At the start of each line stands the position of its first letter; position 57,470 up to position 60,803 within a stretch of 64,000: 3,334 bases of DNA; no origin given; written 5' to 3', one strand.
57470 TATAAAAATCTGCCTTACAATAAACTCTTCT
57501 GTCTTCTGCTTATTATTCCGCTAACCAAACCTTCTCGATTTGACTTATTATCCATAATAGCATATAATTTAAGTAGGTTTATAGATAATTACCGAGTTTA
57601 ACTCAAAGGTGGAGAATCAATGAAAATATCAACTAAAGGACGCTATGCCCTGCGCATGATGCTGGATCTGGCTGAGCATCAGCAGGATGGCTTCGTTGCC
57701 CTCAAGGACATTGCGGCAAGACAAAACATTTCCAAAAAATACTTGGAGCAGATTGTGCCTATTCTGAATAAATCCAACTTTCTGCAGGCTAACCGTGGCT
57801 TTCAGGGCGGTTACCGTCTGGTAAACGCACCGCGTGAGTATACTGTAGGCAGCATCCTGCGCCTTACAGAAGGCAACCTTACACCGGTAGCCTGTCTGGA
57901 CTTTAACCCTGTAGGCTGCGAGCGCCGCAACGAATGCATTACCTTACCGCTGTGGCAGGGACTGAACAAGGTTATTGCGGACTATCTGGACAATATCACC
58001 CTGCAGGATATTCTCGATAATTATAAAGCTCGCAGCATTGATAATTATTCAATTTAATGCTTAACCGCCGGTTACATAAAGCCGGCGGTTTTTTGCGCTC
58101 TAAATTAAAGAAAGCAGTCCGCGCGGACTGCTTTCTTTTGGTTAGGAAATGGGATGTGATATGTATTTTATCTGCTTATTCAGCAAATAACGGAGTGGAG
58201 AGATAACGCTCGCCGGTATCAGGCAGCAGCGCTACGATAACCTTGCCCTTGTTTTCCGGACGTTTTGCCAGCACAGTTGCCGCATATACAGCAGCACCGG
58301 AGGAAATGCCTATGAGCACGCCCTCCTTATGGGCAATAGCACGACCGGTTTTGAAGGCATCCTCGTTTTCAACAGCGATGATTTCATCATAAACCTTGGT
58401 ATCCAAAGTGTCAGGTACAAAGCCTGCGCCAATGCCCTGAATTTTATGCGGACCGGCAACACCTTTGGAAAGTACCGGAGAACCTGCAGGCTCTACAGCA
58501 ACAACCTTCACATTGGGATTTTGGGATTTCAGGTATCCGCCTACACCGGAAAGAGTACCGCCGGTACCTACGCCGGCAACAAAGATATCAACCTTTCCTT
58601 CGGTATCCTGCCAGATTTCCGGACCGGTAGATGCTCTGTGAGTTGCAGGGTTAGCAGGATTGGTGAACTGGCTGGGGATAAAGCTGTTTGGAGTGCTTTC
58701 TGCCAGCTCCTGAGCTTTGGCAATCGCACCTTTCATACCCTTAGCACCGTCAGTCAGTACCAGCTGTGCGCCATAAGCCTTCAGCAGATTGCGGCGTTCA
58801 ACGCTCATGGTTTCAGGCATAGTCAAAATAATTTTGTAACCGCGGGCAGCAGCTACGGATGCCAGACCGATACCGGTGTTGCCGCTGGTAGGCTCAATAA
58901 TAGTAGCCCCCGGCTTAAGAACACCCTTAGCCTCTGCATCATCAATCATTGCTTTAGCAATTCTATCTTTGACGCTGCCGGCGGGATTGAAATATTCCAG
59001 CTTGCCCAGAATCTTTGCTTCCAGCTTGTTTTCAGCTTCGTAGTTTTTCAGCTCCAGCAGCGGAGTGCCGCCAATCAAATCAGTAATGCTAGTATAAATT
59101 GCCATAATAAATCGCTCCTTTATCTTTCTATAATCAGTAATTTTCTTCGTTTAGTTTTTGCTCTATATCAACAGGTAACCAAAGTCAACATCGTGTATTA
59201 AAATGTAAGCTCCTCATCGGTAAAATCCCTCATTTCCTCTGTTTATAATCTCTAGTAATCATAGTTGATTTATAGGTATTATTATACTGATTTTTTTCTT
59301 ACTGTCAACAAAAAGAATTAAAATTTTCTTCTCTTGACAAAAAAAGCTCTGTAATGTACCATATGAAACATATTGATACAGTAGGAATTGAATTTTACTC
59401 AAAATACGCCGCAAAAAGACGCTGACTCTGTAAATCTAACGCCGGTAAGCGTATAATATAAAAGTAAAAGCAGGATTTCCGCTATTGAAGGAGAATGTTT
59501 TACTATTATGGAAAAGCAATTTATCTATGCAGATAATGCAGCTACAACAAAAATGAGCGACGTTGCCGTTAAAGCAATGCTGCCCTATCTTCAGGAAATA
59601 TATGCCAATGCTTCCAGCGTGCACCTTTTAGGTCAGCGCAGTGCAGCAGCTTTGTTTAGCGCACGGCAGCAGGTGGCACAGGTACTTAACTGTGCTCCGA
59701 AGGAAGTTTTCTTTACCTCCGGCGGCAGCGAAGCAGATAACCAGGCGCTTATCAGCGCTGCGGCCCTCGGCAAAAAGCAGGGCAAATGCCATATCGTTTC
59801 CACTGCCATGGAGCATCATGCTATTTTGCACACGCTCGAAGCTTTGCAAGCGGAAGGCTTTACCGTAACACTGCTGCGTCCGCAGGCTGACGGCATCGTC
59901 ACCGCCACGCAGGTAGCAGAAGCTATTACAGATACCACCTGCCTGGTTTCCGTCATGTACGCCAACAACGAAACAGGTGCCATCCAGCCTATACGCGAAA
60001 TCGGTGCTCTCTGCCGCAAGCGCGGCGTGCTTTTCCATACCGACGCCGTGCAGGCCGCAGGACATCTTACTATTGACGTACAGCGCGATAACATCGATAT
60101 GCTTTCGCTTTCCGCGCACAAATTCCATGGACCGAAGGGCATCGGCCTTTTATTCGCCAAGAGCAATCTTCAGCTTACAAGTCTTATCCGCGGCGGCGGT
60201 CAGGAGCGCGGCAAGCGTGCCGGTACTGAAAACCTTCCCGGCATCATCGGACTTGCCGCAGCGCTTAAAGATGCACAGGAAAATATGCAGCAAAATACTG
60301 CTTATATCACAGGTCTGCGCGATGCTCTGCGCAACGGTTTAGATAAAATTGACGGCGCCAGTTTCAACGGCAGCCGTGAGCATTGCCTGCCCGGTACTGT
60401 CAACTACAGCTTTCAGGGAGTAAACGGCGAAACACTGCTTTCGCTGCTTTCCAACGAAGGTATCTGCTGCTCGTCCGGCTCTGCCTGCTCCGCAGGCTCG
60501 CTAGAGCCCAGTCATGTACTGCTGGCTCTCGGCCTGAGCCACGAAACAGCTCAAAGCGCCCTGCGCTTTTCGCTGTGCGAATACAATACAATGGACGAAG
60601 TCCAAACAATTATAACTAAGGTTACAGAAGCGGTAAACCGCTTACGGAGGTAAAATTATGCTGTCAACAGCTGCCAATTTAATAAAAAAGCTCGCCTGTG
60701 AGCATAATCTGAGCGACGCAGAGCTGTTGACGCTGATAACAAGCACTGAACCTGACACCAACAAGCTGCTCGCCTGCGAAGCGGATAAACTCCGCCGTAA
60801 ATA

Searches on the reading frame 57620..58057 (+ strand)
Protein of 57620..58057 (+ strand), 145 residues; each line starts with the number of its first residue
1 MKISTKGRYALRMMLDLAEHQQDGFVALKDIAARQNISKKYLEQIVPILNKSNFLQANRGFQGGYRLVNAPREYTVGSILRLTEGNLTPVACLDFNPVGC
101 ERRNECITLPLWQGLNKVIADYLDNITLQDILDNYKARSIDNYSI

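Call 3: search_protein_families(library=ncbifam, proteins=[window:57620-58057:+], max_evalue=0.00001)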
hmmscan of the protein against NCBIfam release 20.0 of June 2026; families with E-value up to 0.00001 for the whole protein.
window:57620-58057:+ (145 aa): 7 families
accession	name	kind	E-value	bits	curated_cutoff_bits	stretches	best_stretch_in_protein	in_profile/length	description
TIGR02010.1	IscR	equivalog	2.7e-35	121.1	207.55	1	1-135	1-133/135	Fe-S cluster assembly transcriptional regulator IscR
TIGR00738.1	rrf2_super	superfamily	8.6e-35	119.5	73.3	1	1-132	1-131/132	Rrf2 family transcriptional regulator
NF047409.1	Cys_reg_CymR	equivalog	3e-32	111.6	195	1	1-143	1-135/139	cysteine metabolism transcriptional regulator CymR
NF008110.0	PRK10857.1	equivalog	3.5e-26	91.9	275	1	1-136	1-134/164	Fe-S cluster assembly transcriptional regulator IscR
TIGR02944.1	suf_reg_Xantho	equivalog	1.6e-17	64.1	110.65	1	1-131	2-130/130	SUF system Fe-S cluster assembly regulator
NF008886.0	PRK11920.1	equivalog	5.7e-14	52.1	193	1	1-134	1-133/153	iron-responsive transcriptional regulator RirA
NF008240.0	PRK11014.1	equivalog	1.7e-09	37.9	182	1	4-135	4-131/141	nitric oxide-sensing transcriptional repressor NsrR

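Call 4: search_protein_families(library=pfam, proteins=[window:57620-58057:+], max_evalue=0.001)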
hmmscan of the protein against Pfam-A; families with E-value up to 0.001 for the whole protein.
window:57620-58057:+ (145 aa): 1 family
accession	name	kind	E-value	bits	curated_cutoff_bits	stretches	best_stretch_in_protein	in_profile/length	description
PF02082.26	Rrf2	-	4.1e-36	124.5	30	1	3-133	1-131/132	Iron-dependent Transcriptional regulator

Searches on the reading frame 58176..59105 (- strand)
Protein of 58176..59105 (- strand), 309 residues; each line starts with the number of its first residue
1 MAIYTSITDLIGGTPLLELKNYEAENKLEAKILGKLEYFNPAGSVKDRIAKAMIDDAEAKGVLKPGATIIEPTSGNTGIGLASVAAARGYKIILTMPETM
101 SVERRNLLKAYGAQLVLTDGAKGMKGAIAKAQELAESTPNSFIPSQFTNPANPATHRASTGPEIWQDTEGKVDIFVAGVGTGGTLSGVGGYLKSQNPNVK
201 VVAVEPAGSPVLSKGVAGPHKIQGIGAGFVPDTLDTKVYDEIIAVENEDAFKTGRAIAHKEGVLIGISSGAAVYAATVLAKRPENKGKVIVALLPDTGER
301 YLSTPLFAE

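Call 3: search_protein_families(library=ncbifam, proteins=[window:58176-59105:-], max_evalue=0.00001)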
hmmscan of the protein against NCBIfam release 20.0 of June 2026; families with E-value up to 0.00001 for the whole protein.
window:58176-59105:- (309 aa): 35 families (the best 25 are shown)
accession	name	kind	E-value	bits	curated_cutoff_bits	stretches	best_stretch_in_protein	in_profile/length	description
TIGR01139.1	cysK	equivalog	9.2e-141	468.3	350.95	1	7-307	1-298/298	cysteine synthase A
TIGR01136.1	cysKM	subfamily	1.8e-135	451.1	344.15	1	7-307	1-299/299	cysteine synthase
NF007989.0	PRK10717.1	equivalog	1.2e-104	349.9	387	1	1-308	2-319/334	cysteine synthase A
TIGR01137.1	cysta_beta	equivalog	5.7e-103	345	510.25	1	5-304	3-308/457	cystathionine beta-synthase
TIGR01138.1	cysM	equivalog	3e-92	309.3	394.2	1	7-307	2-290/290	cysteine synthase B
NF008735.0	PRK11761.1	equivalog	3.2e-89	299.1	413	1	4-308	3-295/296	cysteine synthase CysM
TIGR03945.1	PLP_SbnA_fam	equivalog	3.5e-72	243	349.95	1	7-304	1-297/304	2,3-diaminopropionate biosynthesis protein SbnA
NF053679.1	CysteaSynCapA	equivalog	4.2e-71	239.4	600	1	2-303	5-316/329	cysteate synthase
NF052478.1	CystDsulMYC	equivalog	9.4e-24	84.4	600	1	31-304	38-323/354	L-cysteine desulfhydrase Cds1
NF005292.0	PRK06815.1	equivalog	8.8e-21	74.3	371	1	11-293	19-302/320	threonine/serine dehydratase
NF006094.0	PRK08246.1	subfamily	4.4e-19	69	331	1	5-235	15-229/310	serine/threonine dehydratase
TIGR01127.1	ilvA_1Cterm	equivalog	1e-18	67.5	378.75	1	28-292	13-279/380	threonine ammonia-lyase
NF006390.0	PRK08639.1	equivalog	1e-17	64.2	421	1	5-217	17-223/418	threonine ammonia-lyase IlvA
NF006674.0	PRK09224.1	subfamily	1e-17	64.1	577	1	10-223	22-226/508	threonine ammonia-lyase IlvA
TIGR01124.1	ilvA_2Cterm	equivalog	1.1e-17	63.8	411.3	1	13-224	17-219/499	threonine ammonia-lyase, biosynthetic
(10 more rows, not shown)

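Call 4: search_protein_families(library=pfam, proteins=[window:58176-59105:-], max_evalue=0.001)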
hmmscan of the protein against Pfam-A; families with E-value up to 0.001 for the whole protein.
window:58176-59105:- (309 aa): 1 family
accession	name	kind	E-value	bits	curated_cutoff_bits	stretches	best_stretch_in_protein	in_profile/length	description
PF00291.31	PALP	-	3.4e-78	263.4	35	1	7-296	1-295/295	Pyridoxal-phosphate dependent enzyme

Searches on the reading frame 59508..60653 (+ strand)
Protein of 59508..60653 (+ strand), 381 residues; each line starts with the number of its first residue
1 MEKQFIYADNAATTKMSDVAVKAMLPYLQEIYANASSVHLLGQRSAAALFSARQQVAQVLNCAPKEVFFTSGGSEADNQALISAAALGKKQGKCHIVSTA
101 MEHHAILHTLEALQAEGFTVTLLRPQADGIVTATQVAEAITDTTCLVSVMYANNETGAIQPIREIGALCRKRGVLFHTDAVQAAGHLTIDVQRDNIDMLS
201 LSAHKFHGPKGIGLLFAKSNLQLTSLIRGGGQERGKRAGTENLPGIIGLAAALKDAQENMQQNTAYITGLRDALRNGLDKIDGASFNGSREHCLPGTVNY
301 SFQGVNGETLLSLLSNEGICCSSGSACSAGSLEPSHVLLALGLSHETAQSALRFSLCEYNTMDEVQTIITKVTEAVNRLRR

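Call 3: search_protein_families(library=ncbifam, proteins=[window:59508-60653:+], max_evalue=0.00001)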
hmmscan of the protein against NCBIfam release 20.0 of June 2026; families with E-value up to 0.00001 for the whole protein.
window:59508-60653:+ (381 aa): 20 families
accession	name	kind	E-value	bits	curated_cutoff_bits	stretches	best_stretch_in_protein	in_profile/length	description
TIGR03402.1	FeS_nifS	equivalog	4e-144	480.1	530.75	1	6-380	1-374/379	cysteine desulfurase NifS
NF010611.0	PRK14012.1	equivalog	2.3e-113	379.2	548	1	3-380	4-383/406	IscS subfamily cysteine desulfurase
TIGR02006.1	IscS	equivalog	3.2e-110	368.9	643.2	1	4-381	3-380/402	IscS subfamily cysteine desulfurase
TIGR03235.1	DNA_S_dndA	equivalog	6.6e-108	361.1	480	1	7-356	1-353/353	cysteine desulfurase DndA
TIGR03403.1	nifS_epsilon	equivalog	1.2e-103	347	587.7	1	6-380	1-377/382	NifS family cysteine desulfurase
NF002806.0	PRK02948.1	subfamily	8e-89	298.3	304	1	6-378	2-374/381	IscS subfamily cysteine desulfurase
TIGR01979.1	sufS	subfamily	2.3e-52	178.2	475.1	2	2-221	16-237/403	SufS family cysteine desulfurase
TIGR01977.1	am_tr_V_EF2568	hypoth_equivalog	4.4e-48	164.2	377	1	6-373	1-374/376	cysteine desulfurase family protein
NF041166.1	f2_encap_cargo1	exception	3.3e-37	128.9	800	1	3-373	244-621/623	family 2A encapsulin nanocompartment cargo protein cysteine desulfurase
TIGR01976.1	am_tr_V_VC1184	hypoth_equivalog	4.6e-37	128.3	352.35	1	4-370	18-399/401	cysteine desulfurase-like protein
NF008126.0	PRK10874.1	equivalog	5.5e-36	124.5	607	1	2-379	17-399/401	cysteine desulfurase CsdA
TIGR03392.1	FeS_syn_CsdA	equivalog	4.5e-35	121.6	493.6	1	3-379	15-396/398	cysteine desulfurase CsdA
NF006791.0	PRK09295.1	equivalog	4.5e-31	108.3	661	1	4-373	23-399/406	cysteine desulfurase SufS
NF040779.1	Sec_lyase_SclA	exception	5e-29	101.4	525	1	6-373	1-374/378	selenocysteine lyase SclA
TIGR04343.1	egtE_PLP_lyase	equivalog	2.6e-15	56.1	400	1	9-221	18-219/370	ergothioneine biosynthesis PLP-dependent enzyme EgtE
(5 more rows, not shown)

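Call 4: search_protein_families(library=pfam, proteins=[window:59508-60653:+], max_evalue=0.001)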
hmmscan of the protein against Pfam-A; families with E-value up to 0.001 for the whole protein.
window:59508-60653:+ (381 aa): 3 families
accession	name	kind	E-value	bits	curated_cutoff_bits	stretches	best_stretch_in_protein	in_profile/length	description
PF00266.25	Aminotran_5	-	5.5e-85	286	21.5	1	6-367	1-370/371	Aminotransferase class-V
PF00155.27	Aminotran_1_2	-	7.5e-10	39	19.7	1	51-351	46-357/361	Aminotransferase class I and II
PF01212.27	Beta_elim_lyase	-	6.5e-06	26.1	27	1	9-205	5-199/288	Beta-eliminating lyase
